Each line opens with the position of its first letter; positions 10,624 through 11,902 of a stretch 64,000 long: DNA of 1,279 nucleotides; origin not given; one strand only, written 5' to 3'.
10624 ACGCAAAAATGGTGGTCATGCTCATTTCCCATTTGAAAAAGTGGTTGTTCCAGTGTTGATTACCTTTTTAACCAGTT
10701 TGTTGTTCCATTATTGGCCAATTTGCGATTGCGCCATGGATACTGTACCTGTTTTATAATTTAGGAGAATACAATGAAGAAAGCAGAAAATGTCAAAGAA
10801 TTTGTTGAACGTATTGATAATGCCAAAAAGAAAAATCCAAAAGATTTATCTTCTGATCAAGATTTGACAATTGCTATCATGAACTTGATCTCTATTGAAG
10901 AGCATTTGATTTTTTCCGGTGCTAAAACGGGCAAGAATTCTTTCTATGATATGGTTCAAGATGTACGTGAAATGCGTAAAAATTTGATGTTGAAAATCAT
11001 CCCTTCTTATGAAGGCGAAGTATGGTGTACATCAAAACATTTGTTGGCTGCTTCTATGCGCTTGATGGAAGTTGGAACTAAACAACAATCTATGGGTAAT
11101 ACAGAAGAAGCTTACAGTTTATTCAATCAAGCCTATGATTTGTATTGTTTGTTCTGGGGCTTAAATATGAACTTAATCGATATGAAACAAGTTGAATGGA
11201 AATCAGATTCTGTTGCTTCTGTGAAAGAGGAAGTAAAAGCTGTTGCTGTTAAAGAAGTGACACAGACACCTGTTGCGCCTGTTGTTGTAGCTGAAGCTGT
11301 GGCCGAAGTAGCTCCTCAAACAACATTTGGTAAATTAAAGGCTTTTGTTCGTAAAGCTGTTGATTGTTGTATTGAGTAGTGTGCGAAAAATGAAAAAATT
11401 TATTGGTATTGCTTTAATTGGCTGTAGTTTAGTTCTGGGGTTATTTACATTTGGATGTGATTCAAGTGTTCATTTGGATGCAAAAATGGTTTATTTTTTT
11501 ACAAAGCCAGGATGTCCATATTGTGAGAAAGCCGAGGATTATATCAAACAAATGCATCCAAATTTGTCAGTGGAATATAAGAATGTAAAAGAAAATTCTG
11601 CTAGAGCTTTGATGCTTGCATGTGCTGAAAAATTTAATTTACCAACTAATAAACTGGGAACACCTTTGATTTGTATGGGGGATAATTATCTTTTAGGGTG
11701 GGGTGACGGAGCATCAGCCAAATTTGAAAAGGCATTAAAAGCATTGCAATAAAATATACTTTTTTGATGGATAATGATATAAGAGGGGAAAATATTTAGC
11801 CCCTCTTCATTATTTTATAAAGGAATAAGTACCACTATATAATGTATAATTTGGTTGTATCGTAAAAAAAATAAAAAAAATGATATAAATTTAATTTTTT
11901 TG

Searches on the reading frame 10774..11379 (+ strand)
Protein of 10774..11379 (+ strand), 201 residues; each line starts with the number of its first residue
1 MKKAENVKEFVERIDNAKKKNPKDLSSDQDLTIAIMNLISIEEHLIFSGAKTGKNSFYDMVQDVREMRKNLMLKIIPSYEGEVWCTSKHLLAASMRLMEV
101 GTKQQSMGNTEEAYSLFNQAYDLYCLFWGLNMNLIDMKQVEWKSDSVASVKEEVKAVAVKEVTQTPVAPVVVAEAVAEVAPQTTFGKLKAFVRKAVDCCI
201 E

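Call 7: search_protein_families(library=pfam, proteins=[window:10774-11379:+], max_evalue=0.01)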
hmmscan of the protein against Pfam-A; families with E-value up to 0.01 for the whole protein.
window:10774-11379:+ (201 aa): 0 families

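Call 9: search_protein_families(library=ncbifam, proteins=[window:10774-11379:+], max_evalue=0.01)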
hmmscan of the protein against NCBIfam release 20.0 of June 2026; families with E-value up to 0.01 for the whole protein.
window:10774-11379:+ (201 aa): 0 families

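Call 17: find_related_loci(query=window:10774-11379:+, collection=genome_contigs, flank=10000)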
Query window:10774-11379:+ (201 aa) in genome_contigs; peptide patterns used: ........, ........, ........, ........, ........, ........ (x = any residue, [..] = any of these).
210 stretches matched a pattern; 137 encode a relative of the query (tblastn E <= 1e-3); the best 80 are kept; 80 distinct loci.
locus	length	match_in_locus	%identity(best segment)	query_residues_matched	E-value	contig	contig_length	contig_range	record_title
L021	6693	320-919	90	1-201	2e-122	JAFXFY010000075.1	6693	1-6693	MAG: Alphaproteobacteria bacterium isolate RGIG6380 Sheep_Rectum-5__c244914, whole genome shotgun sequence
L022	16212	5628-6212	76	1-201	9e-103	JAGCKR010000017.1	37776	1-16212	MAG: Alphaproteobacteria bacterium isolate RGIG9879 Yak_Rectum-4__c143433, whole genome shotgun sequence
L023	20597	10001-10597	76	1-201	7e-102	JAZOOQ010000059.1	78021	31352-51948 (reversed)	MAG: Alphaproteobacteria bacterium isolate T1900045627_YK20190321.MAGScoT_cleanbin_000013 SGB_8036_k141_243031, whole ge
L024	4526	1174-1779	75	1-201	9e-102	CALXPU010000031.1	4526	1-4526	MAG: uncultured Alphaproteobacteria bacterium isolate BRZ_KG__bin92 genome assembly, contig: BRZ_KG__NODE_29402_length_4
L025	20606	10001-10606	74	1-201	3e-101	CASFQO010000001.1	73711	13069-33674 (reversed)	uncultured Alphaproteobacteria bacterium isolate SI.O44.metabat-bins.180 genome assembly, contig: SI.O44.metabat-bins.18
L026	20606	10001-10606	74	1-201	7e-101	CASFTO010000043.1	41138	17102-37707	uncultured Alphaproteobacteria bacterium isolate SI.A54.metabat-bins.112 genome assembly, contig: SI.A54.metabat-bins.11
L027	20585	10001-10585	74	1-201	3e-100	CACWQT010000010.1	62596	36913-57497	MAG: uncultured Rhodospirillales bacterium isolate RUG10829 genome assembly, contig: RUG10829_asm_10, whole genome shotg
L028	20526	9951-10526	76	1-201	5e-100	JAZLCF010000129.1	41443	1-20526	MAG: Alphaproteobacteria bacterium isolate T1900045051_TC20190044.MAGScoT_cleanbin_000038 SGB_4529_k141_3171742, whole g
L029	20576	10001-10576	77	1-201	3e-100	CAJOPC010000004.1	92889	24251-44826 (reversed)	uncultured Alphaproteobacteria bacterium isolate Rumen_Coassembly_mag_2400 genome assembly, contig: k87_1091636, whole g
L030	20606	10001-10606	72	1-201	3e-100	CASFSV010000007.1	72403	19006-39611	uncultured Alphaproteobacteria bacterium isolate SI.O7.metabat-bins.100 genome assembly, contig: SI.O7.metabat-bins.100.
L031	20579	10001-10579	76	1-201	1e-99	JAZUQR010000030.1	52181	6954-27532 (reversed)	MAG: Alphaproteobacteria bacterium isolate T1900044856_TS20190322.MAGScoT_cleanbin_000019 SGB_3064_k141_624170, whole ge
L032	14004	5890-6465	74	1-201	2e-99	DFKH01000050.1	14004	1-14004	MAG TPA_asm: Alphaproteobacteria bacterium UBA3650 UBA3650_contig_319935, whole genome shotgun sequence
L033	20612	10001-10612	72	1-201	4e-99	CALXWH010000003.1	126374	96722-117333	MAG: uncultured Alphaproteobacteria bacterium isolate BRZ_CV__bin18 genome assembly, contig: BRZ_CV__NODE_228_length_126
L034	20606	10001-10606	73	1-201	3e-99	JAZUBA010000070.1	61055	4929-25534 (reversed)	MAG: Alphaproteobacteria bacterium isolate T1900045318_YK20190007.MAGScoT_cleanbin_000005 SGB_6327_k141_2225179, whole g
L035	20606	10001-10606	72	1-201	4e-99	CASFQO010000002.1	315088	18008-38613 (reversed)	uncultured Alphaproteobacteria bacterium isolate SI.O44.metabat-bins.180 genome assembly, contig: SI.O44.metabat-bins.18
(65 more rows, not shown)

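Call 76: search_protein_families(library=pfam, proteins=[L021:2693-3769:+, L021:3769-4077:+, L021:4115-5014:-, L021:5016-5969:-, L021:5973-6662:-, L021:1347-2003:-], max_evalue=0.01)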
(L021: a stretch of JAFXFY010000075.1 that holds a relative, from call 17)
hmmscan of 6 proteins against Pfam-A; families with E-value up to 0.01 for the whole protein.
L021:2693-3769:+ (358 aa): 1 family
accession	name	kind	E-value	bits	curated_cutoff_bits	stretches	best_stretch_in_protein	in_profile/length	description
PF03906.20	Phage_T7_tail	-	1.8e-06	28.2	25.2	1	24-137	5-116/157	Phage T7 tail fibre protein, N-terminal domain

L021:3769-4077:+ (102 aa): 0 families

L021:4115-5014:- (299 aa): 1 family
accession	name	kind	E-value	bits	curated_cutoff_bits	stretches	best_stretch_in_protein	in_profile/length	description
PF04230.19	PS_pyruv_trans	-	2.8e-16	60.7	25.3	1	66-248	59-280/280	Polysaccharide pyruvyl transferase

L021:5016-5969:- (317 aa): 1 family
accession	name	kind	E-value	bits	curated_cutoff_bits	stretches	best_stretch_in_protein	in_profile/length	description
PF01973.23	MptE-like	-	0.00011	22.4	34.6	1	92-259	5-167/171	6-hydroxymethylpterin diphosphokinase MptE-like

L021:5973-6662:- (229 aa): 0 families

L021:1347-2003:- (218 aa): 2 families
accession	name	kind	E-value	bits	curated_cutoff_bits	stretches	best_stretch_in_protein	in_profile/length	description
PF01427.22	Peptidase_M15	-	1.3e-18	67.9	27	1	47-195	41-188/199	D-ala-D-ala dipeptidase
PF02557.22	VanY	-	2.3e-09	37.6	25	1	49-191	6-129/132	D-alanyl-D-alanine carboxypeptidase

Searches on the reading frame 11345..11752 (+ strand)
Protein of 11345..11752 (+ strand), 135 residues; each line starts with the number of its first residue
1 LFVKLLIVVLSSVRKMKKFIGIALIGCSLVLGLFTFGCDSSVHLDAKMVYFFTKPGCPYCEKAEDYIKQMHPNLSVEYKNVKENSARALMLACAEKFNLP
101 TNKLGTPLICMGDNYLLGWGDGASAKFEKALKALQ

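Call 7: search_protein_families(library=pfam, proteins=[window:11345-11752:+], max_evalue=0.01)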
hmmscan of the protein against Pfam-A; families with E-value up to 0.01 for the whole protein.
window:11345-11752:+ (135 aa): 3 families
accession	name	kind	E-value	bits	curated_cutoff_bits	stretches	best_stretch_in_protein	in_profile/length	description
PF05768.20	Glrx-like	-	5.6e-06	27.1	26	1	49-98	2-47/77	Glutaredoxin-like domain (DUF836)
PF00462.30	Glutaredoxin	-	7.7e-06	26.5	22.9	1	50-88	2-39/60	Glutaredoxin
PF13098.12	Thioredoxin_2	-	0.00011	22.9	27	1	47-84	7-40/104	Thioredoxin-like domain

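Call 9: search_protein_families(library=ncbifam, proteins=[window:11345-11752:+], max_evalue=0.01)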
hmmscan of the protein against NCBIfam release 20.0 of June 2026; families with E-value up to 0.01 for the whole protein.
window:11345-11752:+ (135 aa): 10 families
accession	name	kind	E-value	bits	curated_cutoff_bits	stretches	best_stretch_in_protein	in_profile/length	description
TIGR02196.1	GlrX_YruB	hypoth_equivalog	2.4e-06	27.9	88.55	1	48-120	1-65/74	glutaredoxin-like protein, YruB-family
NF041212.1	Uxx_star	subfamily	3e-06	27.4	66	1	49-122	1-67/70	Uxx-star family glutaredoxin-like (seleno)protein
NF045501.1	HUGP_GUXX-star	exception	1.9e-05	24.3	325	1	33-123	151-234/236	HUGP/GUXX-star fusion selenoprotein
TIGR02190.1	GlrX-dom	hypoth_equivalog_domain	5e-05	23.2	99.3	1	47-69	8-30/79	glutaredoxin-family domain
NF041114.2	gluta_UXX_star_1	equivalog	0.00017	21.7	72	1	50-119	2-64/70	UXX-star selenoprotein family 1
TIGR00411.1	redox_disulf_1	equivalog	0.00022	21.2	92.75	1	48-89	2-47/82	MJ0307 family thioredoxin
TIGR02180.1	GRX_euk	equivalog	0.00061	19.9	87.25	1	49-84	1-36/84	glutaredoxin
TIGR02181.1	GRX_bact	equivalog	0.00078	19.6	90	1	49-94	1-45/80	glutaredoxin 3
NF008401.0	PRK11200.1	equivalog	0.0075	16.4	84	0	49-74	3-28/87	GrxA family glutaredoxin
NF008657.0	PRK11657.1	equivalog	0.0077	15.5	124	0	46-62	117-134/251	thiol:disulfide interchange protein DsbG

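Call 11: find_encoding_contigs(protein=window:11345-11752:+, flank=10000, max_places=10)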
Protein window:11345-11752:+ (135 aa): no gene with exactly this product is on record in the collection.

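Call 14: find_encoding_contigs(protein=window:11390-11752:+, flank=6000, max_places=10)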
Protein window:11390-11752:+ (120 aa): 9 contigs read that carry it; 4 places shown.
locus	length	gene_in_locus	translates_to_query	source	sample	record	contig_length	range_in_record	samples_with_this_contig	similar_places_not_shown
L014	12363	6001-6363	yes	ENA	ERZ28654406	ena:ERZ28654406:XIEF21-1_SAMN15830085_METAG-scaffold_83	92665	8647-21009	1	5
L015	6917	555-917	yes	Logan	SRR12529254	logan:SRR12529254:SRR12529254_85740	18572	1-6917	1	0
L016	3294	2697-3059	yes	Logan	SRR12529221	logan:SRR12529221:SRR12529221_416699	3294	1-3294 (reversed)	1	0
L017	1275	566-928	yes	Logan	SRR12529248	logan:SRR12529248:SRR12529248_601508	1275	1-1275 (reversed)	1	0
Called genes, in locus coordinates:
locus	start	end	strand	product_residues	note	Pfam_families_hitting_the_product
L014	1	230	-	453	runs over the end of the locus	PF00587:tRNA-synt_2b, PF03129:HGTP_anticodon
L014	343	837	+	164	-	-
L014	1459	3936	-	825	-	PF01966:HD (weak)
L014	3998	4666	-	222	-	-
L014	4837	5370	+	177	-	-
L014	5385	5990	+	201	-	-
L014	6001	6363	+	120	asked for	PF00462:Glutaredoxin (weak), PF05768:Glrx-like (weak)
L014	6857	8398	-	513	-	-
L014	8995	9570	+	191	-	-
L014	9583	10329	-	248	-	PF04231:Endonuclease_1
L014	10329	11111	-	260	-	PF03747:ADP_ribosyl_GH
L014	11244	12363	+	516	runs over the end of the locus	PF00149:Metallophos, PF02872:5_nucleotid_C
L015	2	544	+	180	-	?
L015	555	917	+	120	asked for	PF00462:Glutaredoxin (weak), PF05768:Glrx-like (weak)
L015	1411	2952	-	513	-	-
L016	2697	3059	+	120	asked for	PF00462:Glutaredoxin (weak), PF05768:Glrx-like (weak)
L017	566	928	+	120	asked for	PF00462:Glutaredoxin (weak), PF05768:Glrx-like (weak)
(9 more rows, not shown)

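Call 37: find_homologous_proteins(query=window:11390-11752:+, max_evalue=1e-20)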
Query window:11390-11752:+ (120 aa): 17 proteins with E <= 1e-20 among 39 candidates.
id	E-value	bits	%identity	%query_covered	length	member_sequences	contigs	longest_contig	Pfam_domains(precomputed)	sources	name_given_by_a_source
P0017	1.0e-76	273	100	100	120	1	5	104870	PF00462.31,PF05768.21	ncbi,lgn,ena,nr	ncbi:MAG: glutaredoxin family protein [Alphaproteobacteria bacterium]|nr:glutaredoxin family protein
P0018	2.1e-61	223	82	100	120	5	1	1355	PF05768.21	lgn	-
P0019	6.9e-61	222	82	100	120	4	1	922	-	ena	-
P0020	3.2e-60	220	81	100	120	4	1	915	PF05768.21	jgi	jgi:glutaredoxin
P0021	2.5e-59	217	79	100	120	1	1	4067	PF00462.31,PF05768.21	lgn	-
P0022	7.1e-56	205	78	100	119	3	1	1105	PF00462.31,PF05768.21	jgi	jgi:glutaredoxin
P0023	6.5e-54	199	69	100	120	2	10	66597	-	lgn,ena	-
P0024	8.1e-53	196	74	95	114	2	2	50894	-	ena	-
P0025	2.4e-51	191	71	100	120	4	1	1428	PF05768.21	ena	-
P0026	6.2e-51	190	70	100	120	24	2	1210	-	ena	-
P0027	3.2e-44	168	63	100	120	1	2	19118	PF05768.21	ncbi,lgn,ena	-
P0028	6.7e-31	125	58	77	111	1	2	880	PF00462.31,PF05768.21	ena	-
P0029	1.0e-22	98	42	85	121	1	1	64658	-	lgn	-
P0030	1.3e-21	95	45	87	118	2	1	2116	-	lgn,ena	-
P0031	3.2e-21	94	41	97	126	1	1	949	-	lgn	-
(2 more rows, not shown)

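Call 38: find_encoding_contigs(protein=P0024, flank=10000, max_places=4)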
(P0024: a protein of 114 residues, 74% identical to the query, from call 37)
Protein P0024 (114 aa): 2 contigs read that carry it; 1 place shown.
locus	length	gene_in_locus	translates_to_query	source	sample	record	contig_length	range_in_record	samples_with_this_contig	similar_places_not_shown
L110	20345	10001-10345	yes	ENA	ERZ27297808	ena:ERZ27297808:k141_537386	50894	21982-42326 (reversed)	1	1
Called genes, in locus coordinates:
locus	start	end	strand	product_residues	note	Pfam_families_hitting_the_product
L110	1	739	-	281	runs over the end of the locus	PF24827:AstE_AspA_cat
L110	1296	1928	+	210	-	-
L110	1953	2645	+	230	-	-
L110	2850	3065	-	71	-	PF01165:Ribosomal_S21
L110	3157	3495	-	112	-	-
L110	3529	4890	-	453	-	PF00587:tRNA-synt_2b, PF03129:HGTP_anticodon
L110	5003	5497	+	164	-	-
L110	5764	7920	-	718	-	-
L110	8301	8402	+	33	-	-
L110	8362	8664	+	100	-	-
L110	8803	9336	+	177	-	-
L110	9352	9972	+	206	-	-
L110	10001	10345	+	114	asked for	-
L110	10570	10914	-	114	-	-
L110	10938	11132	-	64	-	-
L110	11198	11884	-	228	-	PF02223:Thymidylate_kin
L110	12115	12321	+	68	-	-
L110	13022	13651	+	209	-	-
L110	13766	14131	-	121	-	PF04076:BOF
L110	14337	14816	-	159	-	PF13560:HTH_31 (weak), PF01381:HTH_3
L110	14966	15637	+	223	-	PF05857:TraX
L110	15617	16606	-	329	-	PF05958:tRNA_U5-meth_tr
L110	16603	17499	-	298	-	-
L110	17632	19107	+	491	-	PF01336:tRNA_anti-codon, PF00152:tRNA-synt_2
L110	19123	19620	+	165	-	PF00383:dCMP_cyt_deam_1, PF14437:MafB19-deam, PF14439:Bd3614-deam (faint)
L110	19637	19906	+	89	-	-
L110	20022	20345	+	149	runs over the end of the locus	PF07475:Hpr_kinase_C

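Call 39: find_encoding_contigs(protein=P0023, flank=10000, max_places=6)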
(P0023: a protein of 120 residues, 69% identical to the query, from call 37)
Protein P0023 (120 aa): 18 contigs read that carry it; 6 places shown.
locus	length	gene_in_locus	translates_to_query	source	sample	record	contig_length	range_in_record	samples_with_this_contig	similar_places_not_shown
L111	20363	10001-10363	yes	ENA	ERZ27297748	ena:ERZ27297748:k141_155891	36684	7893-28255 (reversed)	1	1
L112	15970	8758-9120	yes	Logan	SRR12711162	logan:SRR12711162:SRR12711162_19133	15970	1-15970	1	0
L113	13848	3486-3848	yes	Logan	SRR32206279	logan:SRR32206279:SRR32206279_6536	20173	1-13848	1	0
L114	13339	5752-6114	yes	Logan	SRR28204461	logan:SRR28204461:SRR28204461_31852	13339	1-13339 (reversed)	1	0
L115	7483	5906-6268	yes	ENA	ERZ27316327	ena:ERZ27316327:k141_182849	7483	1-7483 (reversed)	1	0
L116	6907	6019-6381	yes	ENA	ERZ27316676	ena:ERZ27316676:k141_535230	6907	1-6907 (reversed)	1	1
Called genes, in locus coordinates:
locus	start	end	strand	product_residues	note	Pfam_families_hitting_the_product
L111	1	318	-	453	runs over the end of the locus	PF00587:tRNA-synt_2b, PF03129:HGTP_anticodon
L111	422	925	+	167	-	-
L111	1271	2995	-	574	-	-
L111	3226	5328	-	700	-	-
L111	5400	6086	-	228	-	-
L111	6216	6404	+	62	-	-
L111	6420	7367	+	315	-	PF16822:ALGX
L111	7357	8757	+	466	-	PF03062:MBOAT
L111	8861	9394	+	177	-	-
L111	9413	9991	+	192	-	-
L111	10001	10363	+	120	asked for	-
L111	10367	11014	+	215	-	PF12840:HTH_20 (faint), PF01022:HTH_5, PF01047:MarR (faint), PF01978:TrmB (faint), PF12802:MarR_2 (faint), PF13412:HTH_24 (faint), PF13463:HTH_27 (faint), PF01022:HTH_5, +3 more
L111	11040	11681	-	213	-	PF01427:Peptidase_M15, PF02557:VanY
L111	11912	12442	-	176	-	-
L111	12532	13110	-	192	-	PF02223:Thymidylate_kin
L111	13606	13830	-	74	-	-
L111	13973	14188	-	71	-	PF00293:NUDIX (weak)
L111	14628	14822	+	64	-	-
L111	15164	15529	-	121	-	PF04076:BOF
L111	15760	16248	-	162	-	PF13560:HTH_31 (weak), PF01381:HTH_3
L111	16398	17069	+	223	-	PF05857:TraX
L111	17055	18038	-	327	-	PF05958:tRNA_U5-meth_tr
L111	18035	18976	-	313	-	-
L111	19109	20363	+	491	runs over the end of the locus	PF01336:tRNA_anti-codon, PF00152:tRNA-synt_2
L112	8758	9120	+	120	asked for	-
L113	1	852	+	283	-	?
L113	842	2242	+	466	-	PF03062:MBOAT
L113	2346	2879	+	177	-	-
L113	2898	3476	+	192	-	-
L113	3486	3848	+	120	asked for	-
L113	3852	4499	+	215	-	PF12840:HTH_20 (faint), PF01022:HTH_5, PF01047:MarR (faint), PF01978:TrmB (faint), PF12802:MarR_2 (faint), PF13412:HTH_24 (faint), PF13463:HTH_27 (faint), PF01022:HTH_5, +3 more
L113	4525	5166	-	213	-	PF01427:Peptidase_M15, PF02557:VanY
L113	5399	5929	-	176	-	-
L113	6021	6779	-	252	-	PF02223:Thymidylate_kin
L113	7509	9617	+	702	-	PF01555:N6_N4_Mtase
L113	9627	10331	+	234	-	PF18864:AbiTii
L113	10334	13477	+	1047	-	PF04851:ResIII, PF00270:DEAD (faint), PF19778:RE_endonuc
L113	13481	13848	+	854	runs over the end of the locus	PF00176:SNF2-rel_dom, PF00271:Helicase_C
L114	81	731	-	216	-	-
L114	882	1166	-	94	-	-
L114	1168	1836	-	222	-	-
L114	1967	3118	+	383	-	PF16822:ALGX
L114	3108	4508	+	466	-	PF03062:MBOAT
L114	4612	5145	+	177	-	-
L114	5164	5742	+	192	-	-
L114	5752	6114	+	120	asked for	-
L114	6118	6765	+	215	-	PF12840:HTH_20 (faint), PF01022:HTH_5, PF01047:MarR (faint), PF01978:TrmB (faint), PF12802:MarR_2 (faint), PF13412:HTH_24 (faint), PF13463:HTH_27 (faint), PF01022:HTH_5, +3 more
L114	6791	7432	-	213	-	PF01427:Peptidase_M15, PF02557:VanY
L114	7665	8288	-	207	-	-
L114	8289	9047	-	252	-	PF02223:Thymidylate_kin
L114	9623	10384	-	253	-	PF09522:RE_R_Pab1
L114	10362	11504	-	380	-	-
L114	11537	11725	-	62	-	-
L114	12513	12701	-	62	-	PF00293:NUDIX (weak)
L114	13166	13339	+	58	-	?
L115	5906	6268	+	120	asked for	-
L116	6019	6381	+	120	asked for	-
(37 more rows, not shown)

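Call 40: find_encoding_contigs(protein=P0021, flank=10000, max_places=4)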
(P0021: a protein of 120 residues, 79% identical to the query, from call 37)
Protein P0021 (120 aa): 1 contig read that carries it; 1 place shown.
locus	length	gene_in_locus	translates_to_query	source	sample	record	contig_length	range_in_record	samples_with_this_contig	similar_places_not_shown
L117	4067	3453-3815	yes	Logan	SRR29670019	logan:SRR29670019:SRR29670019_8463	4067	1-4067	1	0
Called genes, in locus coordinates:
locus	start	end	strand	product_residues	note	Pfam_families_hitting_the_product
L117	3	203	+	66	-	?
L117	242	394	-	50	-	-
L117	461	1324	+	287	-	-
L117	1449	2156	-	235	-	-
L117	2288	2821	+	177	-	-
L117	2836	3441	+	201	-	-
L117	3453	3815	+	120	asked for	PF00462:Glutaredoxin (faint), PF05768:Glrx-like (weak)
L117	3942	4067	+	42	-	?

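Call 76: search_protein_families(library=pfam, proteins=[L114:10362-11504:-, L114:11537-11725:-, L114:9623-10384:-], max_evalue=0.01)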
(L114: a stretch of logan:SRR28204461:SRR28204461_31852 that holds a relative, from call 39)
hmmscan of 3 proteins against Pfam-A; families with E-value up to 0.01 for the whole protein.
L114:10362-11504:- (380 aa): 3 families
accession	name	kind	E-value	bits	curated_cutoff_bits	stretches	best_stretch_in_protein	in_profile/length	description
PF07669.17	Eco57I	-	0.0002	21.9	25.3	1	105-186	77-163/171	Eco57I restriction-modification methylase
PF02384.22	N6_Mtase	-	0.00066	19.5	20.4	0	14-115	24-138/311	N-6 DNA Methylase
PF20473.4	MmeI_Mtase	-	0.0014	18.3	27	0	94-135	131-171/259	MmeI, DNA-methyltransferase domain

L114:11537-11725:- (62 aa): 0 families

L114:9623-10384:- (253 aa): 1 family
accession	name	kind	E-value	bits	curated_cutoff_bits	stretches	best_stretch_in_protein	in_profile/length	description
PF09522.15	RE_R_Pab1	-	6e-46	155.9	25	1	133-251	1-119/119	R.Pab1 restriction endonuclease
